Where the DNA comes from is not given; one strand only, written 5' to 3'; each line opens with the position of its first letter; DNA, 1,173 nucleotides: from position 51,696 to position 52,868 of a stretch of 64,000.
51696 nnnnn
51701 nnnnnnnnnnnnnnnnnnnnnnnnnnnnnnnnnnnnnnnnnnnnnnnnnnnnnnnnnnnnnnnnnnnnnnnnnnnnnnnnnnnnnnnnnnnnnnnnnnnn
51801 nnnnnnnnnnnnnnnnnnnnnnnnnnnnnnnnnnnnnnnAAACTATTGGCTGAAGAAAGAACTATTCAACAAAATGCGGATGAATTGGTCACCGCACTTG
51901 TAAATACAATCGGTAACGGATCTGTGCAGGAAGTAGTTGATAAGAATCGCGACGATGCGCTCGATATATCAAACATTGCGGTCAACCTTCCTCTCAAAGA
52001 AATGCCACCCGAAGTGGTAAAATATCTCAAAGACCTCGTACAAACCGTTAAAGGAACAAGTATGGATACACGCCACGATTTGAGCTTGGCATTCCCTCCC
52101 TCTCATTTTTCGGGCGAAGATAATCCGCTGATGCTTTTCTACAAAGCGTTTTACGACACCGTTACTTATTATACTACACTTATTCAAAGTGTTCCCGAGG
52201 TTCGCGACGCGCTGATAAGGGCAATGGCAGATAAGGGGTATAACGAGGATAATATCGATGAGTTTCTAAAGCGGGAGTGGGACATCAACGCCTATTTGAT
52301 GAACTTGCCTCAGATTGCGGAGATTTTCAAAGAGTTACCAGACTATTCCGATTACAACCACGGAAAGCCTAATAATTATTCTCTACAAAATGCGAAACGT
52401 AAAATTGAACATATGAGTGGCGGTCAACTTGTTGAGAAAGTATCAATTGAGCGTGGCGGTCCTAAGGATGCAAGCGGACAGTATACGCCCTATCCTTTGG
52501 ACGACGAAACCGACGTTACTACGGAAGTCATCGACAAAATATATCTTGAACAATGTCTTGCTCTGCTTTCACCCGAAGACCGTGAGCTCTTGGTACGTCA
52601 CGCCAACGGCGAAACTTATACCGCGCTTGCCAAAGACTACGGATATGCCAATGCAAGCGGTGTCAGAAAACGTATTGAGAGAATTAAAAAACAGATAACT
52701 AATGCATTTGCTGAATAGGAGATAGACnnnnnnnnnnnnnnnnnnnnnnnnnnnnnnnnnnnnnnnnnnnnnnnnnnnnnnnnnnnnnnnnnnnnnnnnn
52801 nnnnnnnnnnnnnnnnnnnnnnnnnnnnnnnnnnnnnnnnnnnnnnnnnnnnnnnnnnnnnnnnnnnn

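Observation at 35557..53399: Island-level hypothesis: a switchable, stress-sensing chemical or defence cargo module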

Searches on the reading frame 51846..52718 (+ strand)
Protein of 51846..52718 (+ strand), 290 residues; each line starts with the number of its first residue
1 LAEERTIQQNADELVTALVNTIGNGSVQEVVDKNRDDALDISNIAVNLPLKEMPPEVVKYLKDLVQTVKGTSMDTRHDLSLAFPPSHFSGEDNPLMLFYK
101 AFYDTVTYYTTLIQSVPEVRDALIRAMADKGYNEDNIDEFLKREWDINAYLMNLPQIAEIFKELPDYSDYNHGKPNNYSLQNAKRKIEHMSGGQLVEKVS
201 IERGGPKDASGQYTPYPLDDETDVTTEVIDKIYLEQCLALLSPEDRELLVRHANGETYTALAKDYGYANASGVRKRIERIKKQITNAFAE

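Call 5: search_protein_families(library=pfam, proteins=[window:51846-52718:+], max_evalue=0.01)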
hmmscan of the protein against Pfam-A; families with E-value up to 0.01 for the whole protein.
window:51846-52718:+ (290 aa): 1 family
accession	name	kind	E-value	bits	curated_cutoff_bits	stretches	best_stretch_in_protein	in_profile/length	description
PF22980.2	Myb_DNA-bind_8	-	0.0093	15.7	27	0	258-284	22-48/50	Myb-like DNA-binding domain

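Call 13: search_protein_families(library=padloc, proteins=[window:51846-52718:+], max_evalue=0.01)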
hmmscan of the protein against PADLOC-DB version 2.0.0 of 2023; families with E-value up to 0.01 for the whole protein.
window:51846-52718:+ (290 aa): 0 families

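Call 14: search_protein_families(library=ncbifam, proteins=[window:51846-52718:+], max_evalue=0.01)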
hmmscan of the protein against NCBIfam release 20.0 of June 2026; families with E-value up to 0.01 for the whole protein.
window:51846-52718:+ (290 aa): 3 families
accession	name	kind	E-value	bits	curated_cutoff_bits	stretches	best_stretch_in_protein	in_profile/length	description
TIGR02989.1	Sig-70_gvs1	subfamily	0.00014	21.8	124.55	1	232-284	102-154/158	RNA polymerase sigma-70 factor, Rhodopirellula/Verrucomicrobium family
TIGR02937.1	sigma70-ECF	superfamily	0.00017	21.3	42.9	1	185-286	96-163/165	sigma-70 family RNA polymerase sigma factor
NF005385.0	PRK06930.1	subfamily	0.0026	17.5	136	1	228-287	102-161/170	positive control sigma-like factor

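Call 40: find_related_loci(query=window:51846-52718:+, collection=viral_contigs, flank=10000)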
Query window:51846-52718:+ (290 aa) in viral_contigs; peptide patterns used: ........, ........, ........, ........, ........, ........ (x = any residue, [..] = any of these).
3 stretches matched a pattern, but none encodes a relative of the query by tblastn (E <= 1e-3).

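Call 43: find_homologous_proteins(query=window:51846-52718:+)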
Query window:51846-52718:+ (290 aa): 109 proteins with E <= 0.001 among 880 candidates.
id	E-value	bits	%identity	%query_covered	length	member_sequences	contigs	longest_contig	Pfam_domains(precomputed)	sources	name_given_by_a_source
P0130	1.1e-181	620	95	99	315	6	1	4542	-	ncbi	-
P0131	1.1e-177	607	93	100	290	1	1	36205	-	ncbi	-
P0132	4.5e-176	602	92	99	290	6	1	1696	-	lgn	-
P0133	1.2e-174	597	92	100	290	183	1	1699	-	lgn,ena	-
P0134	1.3e-173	594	93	98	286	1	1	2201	-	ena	-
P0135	1.1e-168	578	89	100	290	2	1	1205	-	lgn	-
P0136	1.1e-166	571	87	100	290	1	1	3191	-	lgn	-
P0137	2.2e-164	564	86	100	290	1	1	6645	-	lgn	-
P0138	4.6e-160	550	85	100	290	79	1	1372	-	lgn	-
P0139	1.8e-158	544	84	100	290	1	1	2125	-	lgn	-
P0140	2.3e-157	541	83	100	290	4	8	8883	-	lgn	-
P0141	9.4e-156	535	83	100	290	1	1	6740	-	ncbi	-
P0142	3.7e-152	524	80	100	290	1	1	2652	-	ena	-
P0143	1.7e-149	515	93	84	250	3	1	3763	-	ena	-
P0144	4.0e-149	514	79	99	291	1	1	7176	-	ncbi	-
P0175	2.0e-136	472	71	100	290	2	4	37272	-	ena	-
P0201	1.2e-113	397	64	97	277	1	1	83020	-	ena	-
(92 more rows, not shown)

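Call 44: find_encoding_contigs(protein=P0131, flank=10000, max_places=3)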
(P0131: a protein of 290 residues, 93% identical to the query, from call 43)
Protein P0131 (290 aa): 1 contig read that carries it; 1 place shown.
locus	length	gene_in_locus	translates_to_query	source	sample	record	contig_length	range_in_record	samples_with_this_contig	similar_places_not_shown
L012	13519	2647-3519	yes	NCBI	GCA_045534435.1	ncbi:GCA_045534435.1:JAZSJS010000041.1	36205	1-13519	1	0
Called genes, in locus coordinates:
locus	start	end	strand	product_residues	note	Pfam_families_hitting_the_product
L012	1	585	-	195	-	?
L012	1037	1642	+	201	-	PF00717:Peptidase_S24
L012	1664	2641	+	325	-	-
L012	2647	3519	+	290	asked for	-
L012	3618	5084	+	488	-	PF00239:Resolvase, PF07508:Recombinase, PF13408:Zn_ribbon_recom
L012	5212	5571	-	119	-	-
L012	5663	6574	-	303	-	PF01156:IU_nuc_hydro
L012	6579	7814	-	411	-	PF00294:PfkB, PF00165:HTH_AraC (faint), PF12833:HTH_18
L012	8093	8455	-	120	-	PF00462:Glutaredoxin (weak), PF03960:ArsC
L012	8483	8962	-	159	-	-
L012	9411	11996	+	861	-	PF00009:GTP_EFTU, PF03764:EFG_IV, PF00679:EFG_C, PF05991:NYN_YacP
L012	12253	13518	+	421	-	PF02608:Bmp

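Call 45: find_encoding_contigs(protein=P0175, flank=10000, max_places=4)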
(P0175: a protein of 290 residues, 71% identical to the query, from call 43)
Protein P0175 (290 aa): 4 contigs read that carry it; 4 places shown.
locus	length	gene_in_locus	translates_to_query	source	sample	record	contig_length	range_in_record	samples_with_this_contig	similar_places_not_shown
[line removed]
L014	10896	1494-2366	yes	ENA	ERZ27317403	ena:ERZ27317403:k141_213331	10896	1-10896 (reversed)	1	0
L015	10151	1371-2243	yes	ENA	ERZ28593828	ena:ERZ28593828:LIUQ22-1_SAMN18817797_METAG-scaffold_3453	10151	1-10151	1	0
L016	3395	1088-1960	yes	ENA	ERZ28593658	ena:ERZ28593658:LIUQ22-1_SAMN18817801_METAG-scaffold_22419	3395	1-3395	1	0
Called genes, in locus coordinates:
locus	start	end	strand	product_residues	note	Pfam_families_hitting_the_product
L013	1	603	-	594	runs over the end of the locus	PF00664:ABC_membrane, PF00005:ABC_tran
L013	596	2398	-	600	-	PF00005:ABC_tran, PF02463:SMC_N (faint)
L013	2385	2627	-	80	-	PF01381:HTH_3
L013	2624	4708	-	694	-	PF09818:ABC_ATPase, PF21117:MRB1590_C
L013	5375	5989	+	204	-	PF00717:Peptidase_S24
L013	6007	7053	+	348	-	-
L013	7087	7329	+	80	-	-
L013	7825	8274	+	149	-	PF21983:NikA-like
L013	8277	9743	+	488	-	PF03432:Relaxase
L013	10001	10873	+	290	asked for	-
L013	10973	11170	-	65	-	-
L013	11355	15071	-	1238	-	PF02810:SEC-C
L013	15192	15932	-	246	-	PF11536:DUF3226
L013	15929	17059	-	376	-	PF02463:SMC_N (faint), PF11398:DUF2813 (weak), PF13175:AAA_15, PF13476:AAA_23 (weak), PF13304:AAA_21, PF13175:AAA_15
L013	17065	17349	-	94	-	PF13744:HTH_37 (weak), PF12844:HTH_19, PF01381:HTH_3, PF13443:HTH_26 (faint)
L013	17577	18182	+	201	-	PF00717:Peptidase_S24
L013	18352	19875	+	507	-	PF00239:Resolvase, PF07508:Recombinase, PF13408:Zn_ribbon_recom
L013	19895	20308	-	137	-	-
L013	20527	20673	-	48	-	?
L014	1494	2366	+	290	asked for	-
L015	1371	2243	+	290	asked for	-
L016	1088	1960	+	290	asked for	-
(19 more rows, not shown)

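Call 46: find_encoding_contigs(protein=P0201, flank=10000, max_places=3)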
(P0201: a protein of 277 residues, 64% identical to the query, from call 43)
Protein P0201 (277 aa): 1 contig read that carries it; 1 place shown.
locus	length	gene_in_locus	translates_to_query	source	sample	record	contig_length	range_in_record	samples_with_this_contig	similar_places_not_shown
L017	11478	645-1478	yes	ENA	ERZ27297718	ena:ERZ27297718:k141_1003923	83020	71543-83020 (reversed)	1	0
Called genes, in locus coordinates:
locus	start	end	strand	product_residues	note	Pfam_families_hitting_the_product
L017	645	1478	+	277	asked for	-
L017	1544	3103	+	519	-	PF00239:Resolvase, PF07508:Recombinase, PF13408:Zn_ribbon_recom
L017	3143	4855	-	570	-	PF00239:Resolvase, PF07508:Recombinase, PF13408:Zn_ribbon_recom, PF14287:DUF4368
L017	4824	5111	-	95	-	-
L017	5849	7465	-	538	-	PF00728:Glyco_hydro_20, PF18088:Glyco_H_20C_C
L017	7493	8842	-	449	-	PF01120:Alpha_L_fucos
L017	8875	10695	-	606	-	-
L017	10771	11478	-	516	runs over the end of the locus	-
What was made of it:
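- The HEPN slot is empty or differently filled in relatives (calls 44-46).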

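Call 72: search_protein_families(library=phrogs, proteins=[window:51846-52718:+, L012:1664-2641:+], max_evalue=0.01)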
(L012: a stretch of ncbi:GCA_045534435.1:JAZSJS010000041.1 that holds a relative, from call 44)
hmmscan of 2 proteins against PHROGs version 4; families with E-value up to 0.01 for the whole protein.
window:51846-52718:+ (290 aa): 0 families

L012:1664-2641:+ (325 aa): 0 families

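Call 82: find_related_loci(query=A2, collection=viral_contigs, flank=10000)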
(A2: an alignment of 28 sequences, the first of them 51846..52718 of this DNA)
Query A2 (290 aa) in viral_contigs; peptide patterns used: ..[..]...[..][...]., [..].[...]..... (x = any residue, [..] = any of these).
29 stretches matched a pattern; 2 encode a relative of the query (tblastn E <= 1e-3); 2 distinct loci.
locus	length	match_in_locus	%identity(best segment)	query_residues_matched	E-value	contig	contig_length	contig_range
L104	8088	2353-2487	44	240-284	1e-6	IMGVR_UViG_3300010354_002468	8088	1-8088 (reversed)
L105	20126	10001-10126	43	238-279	1e-5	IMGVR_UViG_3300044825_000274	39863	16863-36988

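Call 88: predict_structure(alignment_id=A2)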
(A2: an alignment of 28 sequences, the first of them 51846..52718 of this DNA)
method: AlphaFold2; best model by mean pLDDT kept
length: 290 residues; sequences in the alignment: 28
mean_pLDDT: 59.1   pTM: 0.39
mean pLDDT of the five models: 59.1, 58.5, 58.1, 55.1, 51.4
residues with pLDDT >= 90: 10; 70-90: 96; 50-70: 68; < 50: 116
segments of 3 or more residues with pLDDT < 50: 38-51, 56-58, 64-94, 159-205, 215-230
pLDDT, mean of each block of 10 residues (from residue 1): 73 82 76 61 39 49 41 26 30 50 55 73 89 82 68 54 40 40 35 32 54 48 39 60 84 85 87 89 71
secondary structure, 60 per line:
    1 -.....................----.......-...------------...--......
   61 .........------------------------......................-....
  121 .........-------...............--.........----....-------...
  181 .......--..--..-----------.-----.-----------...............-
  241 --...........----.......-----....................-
elements in order: H2-22 H27-33 H55-69 H94-115 H117-129 H137-151 H154-162 H167-170 H178-187 H225-239 H243-253 H258-264 H270-289
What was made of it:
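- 51207..52718 (+): Element backbone. It holds a LexA/CI-like S24 repressor (210 aa; Cys-Gly, Ser and Lys present) and a 290-aa conserved protein with a sigma-region-4-like C-terminal HTH. AF2 is confident only for the C-terminal HTH (call 88).
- Tried and rejected: Structure of the 290-aa protein was too poor for fold search (pLDDT 59, call 88).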

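Call 103: search_protein_families(library=padloc, proteins=[L013:15929-17059:-, L013:15192-15932:-, L013:11355-15071:-], max_evalue=0.001)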
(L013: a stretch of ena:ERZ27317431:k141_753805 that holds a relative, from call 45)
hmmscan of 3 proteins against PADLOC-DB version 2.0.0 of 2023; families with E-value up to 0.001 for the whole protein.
L013:15929-17059:- (376 aa): 104 families (the best 25 are shown)
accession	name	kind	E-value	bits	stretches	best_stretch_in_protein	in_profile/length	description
PDLC04608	PDC-M38A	-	2.6e-114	380.7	1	1-375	1-366/367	-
PDLC02336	AbiLi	-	3.7e-44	149.7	1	4-350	2-318/340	AbiLi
PDLC04609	PDC-M38A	-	1.4e-43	147.5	1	4-375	2-371/371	-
PDLC04607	PDC-M38A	-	2.1e-42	143.4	1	3-375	383-714/715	-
PDLC04611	PDC-M38A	-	5e-42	142.8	1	4-362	2-371/383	-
PDLC02980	AriA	-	4.6e-22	77.3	1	26-318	1-302/304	-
PDLC02979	AriA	-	3.4e-21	74.4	2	3-145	2-112/373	-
PDLC04610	PDC-M38A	-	9.5e-20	69.1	2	239-323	237-322/362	-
PDLC03878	NsnB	-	2.6e-18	64.9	1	4-347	2-306/345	-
PDLC02335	AbiLi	-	1.1e-17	62.1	1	21-325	73-246/326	AbiLi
PDLC04168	GajA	-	2.7e-16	57.4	2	1-47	1-47/570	-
PDLC02981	AriAB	-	6.7e-16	56.1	2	3-48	2-47/694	-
PDLC04214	HEC-02A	-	1.3e-15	55.6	2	239-319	200-282/338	-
PDLC00271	PtuA1|PtuA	-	3.4e-15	54.5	2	3-48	2-47/421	AAA ATPase domain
PDLC04135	mad3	-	3.7e-15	54.3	1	3-336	1-343/374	mads_3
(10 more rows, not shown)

L013:15192-15932:- (246 aa): 7 families
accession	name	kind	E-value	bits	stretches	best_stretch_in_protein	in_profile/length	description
PDLC04619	PDC-M38B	-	4.9e-81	269.9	1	1-245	1-239/240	-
PDLC04620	PDC-M38B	-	4.5e-53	178.4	1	1-245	1-244/250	-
PDLC04618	PDC-M38B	-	2.5e-50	169.1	1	1-246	1-244/244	-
PDLC04622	PDC-M38B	-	1.2e-38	131.1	1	3-243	4-235/246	-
PDLC04621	PDC-M38B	-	7.1e-29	99.3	1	1-244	1-232/233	-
PDLC02963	RT-Toprim_I-C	-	0.00037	17.2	1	3-123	350-450/552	single gene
PDLC02966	RT-Toprim_I-C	-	0.00073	16.1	1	3-120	352-457/568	single gene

L013:11355-15071:- (1238 aa): 4 families
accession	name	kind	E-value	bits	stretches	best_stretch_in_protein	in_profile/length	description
PDLC04917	PDC-S12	-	1.4e-06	26.3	1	2-22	197-217/218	-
PDLC00833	E1-E2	-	1.4e-05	22.7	1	2-24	171-193/222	E1-E2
PDLC00872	E2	-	0.00011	19.8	1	2-33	167-196/216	E2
PDLC00865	E2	-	0.00028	18.4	1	2-27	169-194/219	E2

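Call 107: search_protein_families(library=pfam, proteins=[L012:1-585:-, L012:1664-2641:+, L013:6007-7053:+], max_evalue=0.01)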
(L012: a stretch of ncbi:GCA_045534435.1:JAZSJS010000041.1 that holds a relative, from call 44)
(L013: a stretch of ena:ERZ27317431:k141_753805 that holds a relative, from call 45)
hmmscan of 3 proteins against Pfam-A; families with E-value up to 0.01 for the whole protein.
L012:1-585:- (195 aa): 1 family
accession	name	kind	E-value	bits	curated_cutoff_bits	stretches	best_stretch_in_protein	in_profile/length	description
PF00668.25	Condensation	-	3.5e-22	79.2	30.6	1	2-190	6-211/456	Condensation domain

L012:1664-2641:+ (325 aa): 0 families

L013:6007-7053:+ (348 aa): 0 families
